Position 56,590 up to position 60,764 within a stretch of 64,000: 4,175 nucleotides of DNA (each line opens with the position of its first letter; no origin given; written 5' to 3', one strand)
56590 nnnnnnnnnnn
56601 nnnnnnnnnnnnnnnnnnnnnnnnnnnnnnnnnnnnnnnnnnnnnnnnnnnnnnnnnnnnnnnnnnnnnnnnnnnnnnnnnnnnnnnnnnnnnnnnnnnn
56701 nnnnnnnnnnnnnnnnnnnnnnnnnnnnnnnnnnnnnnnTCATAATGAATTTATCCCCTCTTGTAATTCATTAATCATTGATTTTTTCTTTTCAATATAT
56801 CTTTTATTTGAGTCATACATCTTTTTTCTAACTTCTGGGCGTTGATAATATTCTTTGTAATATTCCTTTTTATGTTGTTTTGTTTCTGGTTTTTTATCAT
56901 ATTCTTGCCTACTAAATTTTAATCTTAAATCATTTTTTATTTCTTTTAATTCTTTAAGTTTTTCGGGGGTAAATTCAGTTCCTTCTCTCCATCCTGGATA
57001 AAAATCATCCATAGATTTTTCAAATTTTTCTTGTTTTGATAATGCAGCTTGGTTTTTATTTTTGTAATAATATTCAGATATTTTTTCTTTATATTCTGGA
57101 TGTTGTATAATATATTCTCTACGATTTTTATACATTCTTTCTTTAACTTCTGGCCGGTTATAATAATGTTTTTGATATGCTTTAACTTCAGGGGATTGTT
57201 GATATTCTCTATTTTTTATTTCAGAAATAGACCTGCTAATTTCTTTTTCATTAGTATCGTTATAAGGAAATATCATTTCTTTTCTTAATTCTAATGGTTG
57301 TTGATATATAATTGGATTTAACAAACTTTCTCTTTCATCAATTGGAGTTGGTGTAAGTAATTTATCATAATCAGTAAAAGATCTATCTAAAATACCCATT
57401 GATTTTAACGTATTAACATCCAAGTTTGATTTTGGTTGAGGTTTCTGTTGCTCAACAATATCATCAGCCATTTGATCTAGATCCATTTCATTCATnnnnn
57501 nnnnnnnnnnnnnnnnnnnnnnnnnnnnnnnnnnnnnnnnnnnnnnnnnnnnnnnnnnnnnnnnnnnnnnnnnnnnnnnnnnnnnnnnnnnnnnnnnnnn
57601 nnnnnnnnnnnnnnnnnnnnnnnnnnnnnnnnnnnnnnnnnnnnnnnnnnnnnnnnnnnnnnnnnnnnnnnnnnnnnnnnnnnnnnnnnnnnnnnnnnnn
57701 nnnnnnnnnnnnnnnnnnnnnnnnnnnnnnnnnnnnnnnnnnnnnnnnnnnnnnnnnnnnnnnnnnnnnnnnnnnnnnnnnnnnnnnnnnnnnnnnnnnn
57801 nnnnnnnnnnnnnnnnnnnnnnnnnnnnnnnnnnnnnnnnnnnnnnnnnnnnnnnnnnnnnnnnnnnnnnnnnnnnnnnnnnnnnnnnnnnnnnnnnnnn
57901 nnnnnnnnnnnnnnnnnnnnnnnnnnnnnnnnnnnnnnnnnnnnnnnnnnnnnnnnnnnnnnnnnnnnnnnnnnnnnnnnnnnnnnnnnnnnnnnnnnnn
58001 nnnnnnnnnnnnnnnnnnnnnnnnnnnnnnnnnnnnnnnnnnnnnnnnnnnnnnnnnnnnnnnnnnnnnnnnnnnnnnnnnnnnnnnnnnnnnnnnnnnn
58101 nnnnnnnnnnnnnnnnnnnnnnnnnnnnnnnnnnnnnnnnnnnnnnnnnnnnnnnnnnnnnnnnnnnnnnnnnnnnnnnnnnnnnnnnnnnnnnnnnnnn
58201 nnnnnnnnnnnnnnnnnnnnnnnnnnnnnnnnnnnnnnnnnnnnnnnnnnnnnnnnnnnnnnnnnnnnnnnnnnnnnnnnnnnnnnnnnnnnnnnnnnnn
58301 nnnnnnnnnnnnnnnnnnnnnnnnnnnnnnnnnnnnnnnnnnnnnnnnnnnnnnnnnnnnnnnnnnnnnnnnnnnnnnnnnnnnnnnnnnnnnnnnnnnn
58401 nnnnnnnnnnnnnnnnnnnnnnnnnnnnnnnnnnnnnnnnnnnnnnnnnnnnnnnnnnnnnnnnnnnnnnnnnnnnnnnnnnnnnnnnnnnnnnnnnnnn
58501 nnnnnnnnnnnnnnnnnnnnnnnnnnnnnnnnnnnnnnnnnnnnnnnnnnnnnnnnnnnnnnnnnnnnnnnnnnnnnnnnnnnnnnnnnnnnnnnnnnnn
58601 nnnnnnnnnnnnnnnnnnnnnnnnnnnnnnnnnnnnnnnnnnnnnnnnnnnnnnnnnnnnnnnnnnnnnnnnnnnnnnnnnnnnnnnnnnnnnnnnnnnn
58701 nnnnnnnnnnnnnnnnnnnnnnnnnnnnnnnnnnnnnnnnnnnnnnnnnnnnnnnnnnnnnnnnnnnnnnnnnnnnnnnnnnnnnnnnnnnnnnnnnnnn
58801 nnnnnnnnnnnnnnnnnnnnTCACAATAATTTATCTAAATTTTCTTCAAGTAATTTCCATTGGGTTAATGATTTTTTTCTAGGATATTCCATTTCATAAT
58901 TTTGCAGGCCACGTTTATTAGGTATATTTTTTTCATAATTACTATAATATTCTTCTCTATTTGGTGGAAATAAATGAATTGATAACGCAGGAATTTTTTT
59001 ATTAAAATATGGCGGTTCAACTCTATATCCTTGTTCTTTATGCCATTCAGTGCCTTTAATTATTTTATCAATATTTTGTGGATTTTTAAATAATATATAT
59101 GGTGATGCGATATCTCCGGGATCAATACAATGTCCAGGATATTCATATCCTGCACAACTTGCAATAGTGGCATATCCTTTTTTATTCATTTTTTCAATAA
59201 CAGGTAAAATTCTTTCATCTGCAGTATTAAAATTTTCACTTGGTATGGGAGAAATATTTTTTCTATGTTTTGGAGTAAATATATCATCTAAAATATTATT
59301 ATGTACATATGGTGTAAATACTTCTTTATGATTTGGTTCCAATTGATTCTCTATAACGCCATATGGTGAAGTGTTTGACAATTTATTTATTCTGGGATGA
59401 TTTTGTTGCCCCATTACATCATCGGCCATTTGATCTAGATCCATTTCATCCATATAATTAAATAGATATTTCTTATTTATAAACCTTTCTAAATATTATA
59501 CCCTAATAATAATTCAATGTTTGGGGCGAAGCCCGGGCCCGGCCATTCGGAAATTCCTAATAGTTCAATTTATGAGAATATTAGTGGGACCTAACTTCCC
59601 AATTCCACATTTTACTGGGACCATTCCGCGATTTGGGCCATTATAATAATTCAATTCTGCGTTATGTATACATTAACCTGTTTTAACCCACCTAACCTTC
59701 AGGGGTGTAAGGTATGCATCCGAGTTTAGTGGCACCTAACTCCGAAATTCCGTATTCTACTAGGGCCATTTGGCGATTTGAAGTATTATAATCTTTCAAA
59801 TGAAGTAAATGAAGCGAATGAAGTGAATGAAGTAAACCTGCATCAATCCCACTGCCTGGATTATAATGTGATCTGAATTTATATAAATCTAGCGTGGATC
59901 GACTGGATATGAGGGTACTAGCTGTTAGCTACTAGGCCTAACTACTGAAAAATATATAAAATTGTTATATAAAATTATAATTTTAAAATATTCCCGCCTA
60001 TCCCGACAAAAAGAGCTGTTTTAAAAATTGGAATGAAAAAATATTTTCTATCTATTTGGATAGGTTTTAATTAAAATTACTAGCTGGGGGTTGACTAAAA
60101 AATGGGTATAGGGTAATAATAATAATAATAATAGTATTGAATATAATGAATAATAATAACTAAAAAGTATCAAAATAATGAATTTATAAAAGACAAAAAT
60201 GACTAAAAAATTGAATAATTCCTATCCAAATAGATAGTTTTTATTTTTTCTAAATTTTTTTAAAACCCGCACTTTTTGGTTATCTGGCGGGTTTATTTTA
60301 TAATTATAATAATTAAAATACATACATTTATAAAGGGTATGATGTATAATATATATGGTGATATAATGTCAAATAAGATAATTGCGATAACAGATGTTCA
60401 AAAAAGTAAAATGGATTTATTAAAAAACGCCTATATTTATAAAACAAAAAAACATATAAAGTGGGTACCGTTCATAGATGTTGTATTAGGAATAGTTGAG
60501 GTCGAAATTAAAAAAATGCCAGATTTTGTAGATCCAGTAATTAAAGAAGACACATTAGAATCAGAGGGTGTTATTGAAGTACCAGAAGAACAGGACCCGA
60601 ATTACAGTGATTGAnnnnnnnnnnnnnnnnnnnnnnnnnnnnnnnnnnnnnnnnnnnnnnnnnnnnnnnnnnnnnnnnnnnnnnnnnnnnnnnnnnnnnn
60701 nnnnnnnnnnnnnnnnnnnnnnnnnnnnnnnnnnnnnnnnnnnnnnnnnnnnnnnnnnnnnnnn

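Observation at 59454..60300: Strand-switch intergenic region with iterons, paired direct repeats, GC palindrome and inverted ORB-like boxes flanking an (AAT)n tract: candidate replication origin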

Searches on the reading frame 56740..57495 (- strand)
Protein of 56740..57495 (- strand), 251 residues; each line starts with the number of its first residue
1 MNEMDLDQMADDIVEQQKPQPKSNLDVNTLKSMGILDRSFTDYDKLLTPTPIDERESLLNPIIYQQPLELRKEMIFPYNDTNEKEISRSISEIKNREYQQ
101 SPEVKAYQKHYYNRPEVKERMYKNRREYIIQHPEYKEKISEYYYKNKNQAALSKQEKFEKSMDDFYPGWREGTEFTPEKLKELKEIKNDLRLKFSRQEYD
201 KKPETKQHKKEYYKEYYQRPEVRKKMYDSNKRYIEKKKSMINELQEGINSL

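Call 10: search_protein_families(library=phrogs, proteins=[window:56740-57495:-])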
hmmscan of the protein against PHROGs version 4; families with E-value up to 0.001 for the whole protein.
window:56740-57495:- (251 aa): 0 families

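Call 11: search_protein_families(library=pfam, proteins=[window:56740-57495:-])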
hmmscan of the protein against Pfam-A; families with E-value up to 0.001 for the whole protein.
window:56740-57495:- (251 aa): 1 family
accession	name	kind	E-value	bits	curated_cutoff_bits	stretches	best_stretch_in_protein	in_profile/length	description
PF24236.1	Tea_helical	-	0.00099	19.6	27.1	1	181-225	9-48/64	Telomere ends associated alpha-helical domain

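Call 104: search_protein_families(library=ncbifam, proteins=[window:56740-57495:-], max_evalue=0.1)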
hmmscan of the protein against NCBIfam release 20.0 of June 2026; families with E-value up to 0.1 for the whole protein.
window:56740-57495:- (251 aa): 0 families

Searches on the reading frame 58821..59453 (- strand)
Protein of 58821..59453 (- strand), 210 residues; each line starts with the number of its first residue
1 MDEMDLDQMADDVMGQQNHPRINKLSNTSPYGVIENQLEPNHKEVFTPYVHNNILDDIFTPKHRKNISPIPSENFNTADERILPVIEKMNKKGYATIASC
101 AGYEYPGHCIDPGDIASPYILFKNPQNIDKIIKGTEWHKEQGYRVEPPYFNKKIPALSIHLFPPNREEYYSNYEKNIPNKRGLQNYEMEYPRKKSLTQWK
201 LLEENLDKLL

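Call 10: search_protein_families(library=phrogs, proteins=[window:58821-59453:-])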
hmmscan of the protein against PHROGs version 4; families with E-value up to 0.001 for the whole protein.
window:58821-59453:- (210 aa): 0 families

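Call 11: search_protein_families(library=pfam, proteins=[window:58821-59453:-])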
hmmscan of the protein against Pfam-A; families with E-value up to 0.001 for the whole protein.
window:58821-59453:- (210 aa): 0 families

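Call 12: find_related_loci(query=window:58821-59453:-, collection=viral_contigs, flank=5000)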
Query window:58821-59453:- (210 aa) in viral_contigs; peptide patterns used: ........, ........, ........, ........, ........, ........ (x = any residue, [..] = any of these).
3 stretches matched a pattern, but none encodes a relative of the query by tblastn (E <= 1e-3).

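Call 14: find_encoding_contigs(protein=window:58821-59453:-, flank=10000, max_places=10)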
Protein window:58821-59453:- (210 aa): 10 contigs read that carry it; 4 places shown.
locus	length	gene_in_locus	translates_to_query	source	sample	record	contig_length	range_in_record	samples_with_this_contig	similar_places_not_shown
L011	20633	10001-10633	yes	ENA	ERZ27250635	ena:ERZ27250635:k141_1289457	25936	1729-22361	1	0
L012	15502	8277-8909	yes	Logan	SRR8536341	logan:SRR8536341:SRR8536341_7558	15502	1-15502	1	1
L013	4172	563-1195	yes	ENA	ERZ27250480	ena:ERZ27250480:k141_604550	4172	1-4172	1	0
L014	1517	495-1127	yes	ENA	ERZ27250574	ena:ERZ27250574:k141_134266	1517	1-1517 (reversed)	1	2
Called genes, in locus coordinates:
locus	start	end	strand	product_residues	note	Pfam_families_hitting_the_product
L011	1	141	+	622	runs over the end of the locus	PF14890:Intein_splicing (faint), PF13597:NRDD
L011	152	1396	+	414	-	PF05221:AdoHcyase, PF02826:2-Hacid_dh_C, PF00670:AdoHcyase_NAD, PF07991:KARI_N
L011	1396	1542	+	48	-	-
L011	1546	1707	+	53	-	-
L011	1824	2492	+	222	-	-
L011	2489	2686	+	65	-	-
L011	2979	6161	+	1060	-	-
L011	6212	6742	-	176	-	-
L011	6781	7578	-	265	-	-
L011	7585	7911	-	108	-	-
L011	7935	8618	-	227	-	-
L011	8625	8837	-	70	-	-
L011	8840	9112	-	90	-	-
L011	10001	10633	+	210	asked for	-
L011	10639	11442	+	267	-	-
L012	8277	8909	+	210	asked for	-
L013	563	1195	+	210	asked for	-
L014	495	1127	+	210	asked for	-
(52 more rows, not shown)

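Call 20: find_homologous_proteins(query=window:58821-59453:-)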
Query window:58821-59453:- (210 aa): 1 proteins with E <= 0.001 among 40 candidates.
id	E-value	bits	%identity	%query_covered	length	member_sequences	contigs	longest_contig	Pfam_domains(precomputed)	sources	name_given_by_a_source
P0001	7.0e-141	486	100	100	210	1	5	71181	-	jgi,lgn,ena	-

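Call 104: search_protein_families(library=ncbifam, proteins=[window:58821-59453:-], max_evalue=0.1)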
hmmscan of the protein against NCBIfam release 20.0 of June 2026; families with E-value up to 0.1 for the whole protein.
window:58821-59453:- (210 aa): 0 families

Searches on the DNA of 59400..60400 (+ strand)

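Call 7: search_dna_similar(query=window:59454-60340:+, collection=phages, mode=distant)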
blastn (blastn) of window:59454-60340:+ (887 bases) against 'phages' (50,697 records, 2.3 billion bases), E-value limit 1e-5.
No match.

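Call 22: search_rna_families(source=window, start=59400, end=60400, threshold=evalue, max_evalue=10, show_alignments=3)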
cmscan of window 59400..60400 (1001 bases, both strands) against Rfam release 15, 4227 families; matches with E-value up to 10: 4.
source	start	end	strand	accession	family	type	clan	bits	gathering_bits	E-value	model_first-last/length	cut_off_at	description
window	59832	59921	+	RF03467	mir-2851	Gene; miRNA;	CL00142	18.8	85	2.6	1-90/90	no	mir-2851 microRNA precursor family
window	60263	60327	-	RF02844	RefA9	Gene; antisense;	-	18.6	49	5.4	1-64/64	no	Enterococcus sRNA A9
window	59512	59624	+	RF02377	SurA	Gene; sRNA;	-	18.2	100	0.02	1-279/279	no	SurA sRNA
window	59781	59891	-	RF02411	snoR138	Gene; snRNA; snoRNA; HACA-box;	-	18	44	0.95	1-154/154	no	Small nucleolar RNA snoR138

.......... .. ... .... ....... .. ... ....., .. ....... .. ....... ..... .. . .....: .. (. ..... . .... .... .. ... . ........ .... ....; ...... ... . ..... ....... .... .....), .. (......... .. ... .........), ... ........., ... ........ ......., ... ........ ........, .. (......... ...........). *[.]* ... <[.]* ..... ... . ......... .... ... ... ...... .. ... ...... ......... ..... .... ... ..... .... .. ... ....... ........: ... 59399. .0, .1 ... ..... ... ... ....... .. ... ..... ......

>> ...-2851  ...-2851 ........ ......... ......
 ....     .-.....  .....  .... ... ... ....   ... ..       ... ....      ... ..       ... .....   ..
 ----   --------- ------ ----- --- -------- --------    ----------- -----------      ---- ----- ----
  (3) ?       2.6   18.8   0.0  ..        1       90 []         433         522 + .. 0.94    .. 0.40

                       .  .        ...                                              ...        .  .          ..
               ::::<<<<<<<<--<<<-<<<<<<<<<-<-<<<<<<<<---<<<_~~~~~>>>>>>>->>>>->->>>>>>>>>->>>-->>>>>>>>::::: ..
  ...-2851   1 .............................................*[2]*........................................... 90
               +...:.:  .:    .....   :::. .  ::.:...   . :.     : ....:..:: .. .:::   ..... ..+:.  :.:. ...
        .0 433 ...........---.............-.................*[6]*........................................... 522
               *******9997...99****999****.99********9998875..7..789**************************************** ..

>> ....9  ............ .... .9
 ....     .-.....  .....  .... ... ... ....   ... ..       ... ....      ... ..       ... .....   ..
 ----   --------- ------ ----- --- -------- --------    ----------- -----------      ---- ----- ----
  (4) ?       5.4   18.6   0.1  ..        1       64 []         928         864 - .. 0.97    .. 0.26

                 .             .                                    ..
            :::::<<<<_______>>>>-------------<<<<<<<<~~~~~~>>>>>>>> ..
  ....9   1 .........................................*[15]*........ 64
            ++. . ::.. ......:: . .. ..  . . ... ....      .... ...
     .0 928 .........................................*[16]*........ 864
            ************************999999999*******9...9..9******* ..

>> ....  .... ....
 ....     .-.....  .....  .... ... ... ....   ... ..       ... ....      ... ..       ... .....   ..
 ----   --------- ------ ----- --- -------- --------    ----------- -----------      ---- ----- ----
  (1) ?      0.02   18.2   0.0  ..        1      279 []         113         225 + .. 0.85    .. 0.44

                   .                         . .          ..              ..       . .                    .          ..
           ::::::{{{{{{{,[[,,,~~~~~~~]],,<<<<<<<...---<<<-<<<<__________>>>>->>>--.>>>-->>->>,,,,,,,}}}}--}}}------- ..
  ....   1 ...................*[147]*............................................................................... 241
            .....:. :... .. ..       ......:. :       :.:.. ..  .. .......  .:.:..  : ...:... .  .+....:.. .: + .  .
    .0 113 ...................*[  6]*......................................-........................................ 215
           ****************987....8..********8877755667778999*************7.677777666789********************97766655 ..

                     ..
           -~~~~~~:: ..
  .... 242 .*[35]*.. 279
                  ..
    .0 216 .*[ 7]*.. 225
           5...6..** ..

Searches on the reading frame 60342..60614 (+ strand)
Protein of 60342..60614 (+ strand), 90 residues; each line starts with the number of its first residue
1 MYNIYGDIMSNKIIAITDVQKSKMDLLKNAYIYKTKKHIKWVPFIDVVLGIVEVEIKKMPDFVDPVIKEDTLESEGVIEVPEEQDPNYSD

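Call 10: search_protein_families(library=phrogs, proteins=[window:60372-60614:+])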
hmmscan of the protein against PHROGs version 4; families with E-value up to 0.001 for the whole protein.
window:60372-60614:+ (80 aa): 0 families

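Call 11: search_protein_families(library=pfam, proteins=[window:60372-60614:+])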
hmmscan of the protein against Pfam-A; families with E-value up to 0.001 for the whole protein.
window:60372-60614:+ (80 aa): 0 families

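Call 34: search_protein_families(library=pfam, proteins=[window:60342-60614:+], max_evalue=0.01)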
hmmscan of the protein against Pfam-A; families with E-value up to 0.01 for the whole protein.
window:60342-60614:+ (90 aa): 0 families

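Call 65: search_solved_structures(query=A2, max_evalue=10)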
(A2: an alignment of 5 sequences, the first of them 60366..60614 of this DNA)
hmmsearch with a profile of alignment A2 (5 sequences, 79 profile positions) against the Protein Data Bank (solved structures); distinct sequences matched with E-value up to 10: 6.
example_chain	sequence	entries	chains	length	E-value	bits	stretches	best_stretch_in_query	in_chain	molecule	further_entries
4pwp_A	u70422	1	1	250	0.9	12.9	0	41-58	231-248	DsbA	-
6rfl_Y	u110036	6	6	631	1.1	12.6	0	49-69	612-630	Nucleoside triphosphate phosphohydrolase-I | Nucleoside triphosphatase I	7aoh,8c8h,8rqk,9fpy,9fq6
8hcy_C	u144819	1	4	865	1.1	12.6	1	4-60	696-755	Dot/Icm secretion system substrate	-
7unn_A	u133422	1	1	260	1.3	12.4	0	41-58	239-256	Thioredoxin domain-containing protein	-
7uno_A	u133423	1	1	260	1.3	12.4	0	41-58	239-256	Thioredoxin domain-containing protein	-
4pwo_A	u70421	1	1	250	1.5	12.1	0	41-58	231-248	DsbA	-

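Call 66: search_protein_families(library=pfam, alignment_id=A2, max_evalue=10)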
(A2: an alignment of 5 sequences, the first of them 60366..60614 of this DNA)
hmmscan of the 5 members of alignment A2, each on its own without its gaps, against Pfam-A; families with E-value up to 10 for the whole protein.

A. member 1, window:60366-60614:+ (82 aa): 0 families

B. families by the number of members that match (of 5 scanned): 1 family
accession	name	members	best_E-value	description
PF13282.11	DUF4070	1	0.062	Domain of unknown function (DUF4070)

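Call 71: find_related_loci(query=A2, collection=viral_contigs, flank=4000)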
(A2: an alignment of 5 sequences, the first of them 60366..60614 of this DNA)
Query A2 (82 aa) in viral_contigs; peptide patterns used: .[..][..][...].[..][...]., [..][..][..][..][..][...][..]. (x = any residue, [..] = any of these).
600 stretches matched a pattern, but none encodes a relative of the query by tblastn (E <= 1e-3).

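Call 73: find_homologous_proteins(query=A2, max_evalue=0.01)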
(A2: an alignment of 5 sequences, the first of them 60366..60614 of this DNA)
Query A2 (5 sequences) (82 aa, profile of the alignment): 8 proteins with E <= 0.01 among 139 candidates.
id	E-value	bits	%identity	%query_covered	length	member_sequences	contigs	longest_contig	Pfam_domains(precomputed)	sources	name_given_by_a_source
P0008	3.2e-38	147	66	100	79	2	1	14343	-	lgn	-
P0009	4.7e-36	140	100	100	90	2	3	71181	-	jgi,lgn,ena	-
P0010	1.2e-35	139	57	96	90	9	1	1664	-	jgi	-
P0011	2.5e-34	135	57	96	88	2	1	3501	-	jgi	-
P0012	1.0e-27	114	57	100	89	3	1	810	-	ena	-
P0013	1.1e-22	98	46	50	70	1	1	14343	-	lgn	-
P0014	9.2e-22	95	38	57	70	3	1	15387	-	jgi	jgi:hypothetical protein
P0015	6.7e-21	92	46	50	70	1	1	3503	-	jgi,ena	-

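Call 74: find_encoding_contigs(protein=P0014, flank=6000)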
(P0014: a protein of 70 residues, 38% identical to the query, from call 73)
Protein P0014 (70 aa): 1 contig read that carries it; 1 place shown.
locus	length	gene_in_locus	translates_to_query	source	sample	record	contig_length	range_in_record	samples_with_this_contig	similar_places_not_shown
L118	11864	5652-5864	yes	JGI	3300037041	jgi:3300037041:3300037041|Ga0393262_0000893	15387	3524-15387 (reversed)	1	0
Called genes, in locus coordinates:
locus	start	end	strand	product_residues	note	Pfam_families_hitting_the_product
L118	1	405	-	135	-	?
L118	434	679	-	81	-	-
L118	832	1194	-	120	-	-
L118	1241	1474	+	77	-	-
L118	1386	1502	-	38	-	-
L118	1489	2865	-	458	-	-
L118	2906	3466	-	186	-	-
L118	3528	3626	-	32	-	-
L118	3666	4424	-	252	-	-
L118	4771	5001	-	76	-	-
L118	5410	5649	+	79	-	-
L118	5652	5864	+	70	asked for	-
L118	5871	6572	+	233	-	-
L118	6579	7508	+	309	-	-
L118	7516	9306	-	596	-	-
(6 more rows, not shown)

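Call 75: find_encoding_contigs(protein=P0011, flank=6000)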
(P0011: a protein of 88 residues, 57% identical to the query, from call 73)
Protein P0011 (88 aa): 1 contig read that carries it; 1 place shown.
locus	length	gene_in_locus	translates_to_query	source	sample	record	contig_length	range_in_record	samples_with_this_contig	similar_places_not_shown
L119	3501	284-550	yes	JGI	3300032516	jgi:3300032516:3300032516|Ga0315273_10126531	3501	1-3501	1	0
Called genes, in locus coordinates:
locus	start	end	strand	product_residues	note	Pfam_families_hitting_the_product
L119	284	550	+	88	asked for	-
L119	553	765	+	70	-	-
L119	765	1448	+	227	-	-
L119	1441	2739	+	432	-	-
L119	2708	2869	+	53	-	-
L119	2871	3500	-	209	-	?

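Call 76: find_encoding_contigs(protein=P0010, flank=6000)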
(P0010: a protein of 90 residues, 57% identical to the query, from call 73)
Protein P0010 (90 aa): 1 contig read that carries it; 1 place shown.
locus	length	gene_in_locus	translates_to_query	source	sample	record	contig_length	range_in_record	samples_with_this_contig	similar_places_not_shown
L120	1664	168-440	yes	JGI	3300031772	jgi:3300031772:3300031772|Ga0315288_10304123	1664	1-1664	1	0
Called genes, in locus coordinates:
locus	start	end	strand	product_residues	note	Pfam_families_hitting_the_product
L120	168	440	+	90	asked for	-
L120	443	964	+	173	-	-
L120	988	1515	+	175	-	-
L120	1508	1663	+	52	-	?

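Call 77: find_encoding_contigs(protein=P0015, flank=6000)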
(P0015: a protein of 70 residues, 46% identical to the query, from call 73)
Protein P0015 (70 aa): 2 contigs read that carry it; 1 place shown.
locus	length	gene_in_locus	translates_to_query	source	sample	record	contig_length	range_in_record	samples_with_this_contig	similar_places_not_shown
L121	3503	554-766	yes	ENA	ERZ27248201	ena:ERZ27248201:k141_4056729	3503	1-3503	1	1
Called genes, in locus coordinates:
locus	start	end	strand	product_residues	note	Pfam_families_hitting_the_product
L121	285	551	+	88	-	-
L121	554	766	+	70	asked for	-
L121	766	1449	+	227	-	-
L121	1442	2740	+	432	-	-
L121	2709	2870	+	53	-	-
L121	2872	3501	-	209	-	?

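Call 82: predict_structure(alignment_id=A3)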
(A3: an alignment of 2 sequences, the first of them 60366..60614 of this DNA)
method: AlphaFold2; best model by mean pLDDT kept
length: 82 residues; sequences in the alignment: 2
mean_pLDDT: 59.9   pTM: 0.23
mean pLDDT of the five models: 59.9, 57.1, 55.7, 51.9, 49.0
residues with pLDDT >= 90: 0; 70-90: 24; 50-70: 35; < 50: 23
segments of 3 or more residues with pLDDT < 50: 54-71, 80-82
pLDDT, mean of each block of 10 residues (from residue 1): 62 75 64 63 73 49 45 51 40
secondary structure, 60 per line:
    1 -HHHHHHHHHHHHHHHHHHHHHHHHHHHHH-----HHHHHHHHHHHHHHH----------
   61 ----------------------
elements in order: H2-30 H36-50

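Call 104: search_protein_families(library=ncbifam, proteins=[window:60366-60614:+], max_evalue=0.1)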
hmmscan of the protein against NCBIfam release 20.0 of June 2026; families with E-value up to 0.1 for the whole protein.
window:60366-60614:+ (82 aa): 1 family
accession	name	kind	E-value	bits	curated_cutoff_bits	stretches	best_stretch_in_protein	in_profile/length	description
NF011277.0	PRK14684.1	equivalog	0.069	13.2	199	1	6-67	15-75/120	hypothetical protein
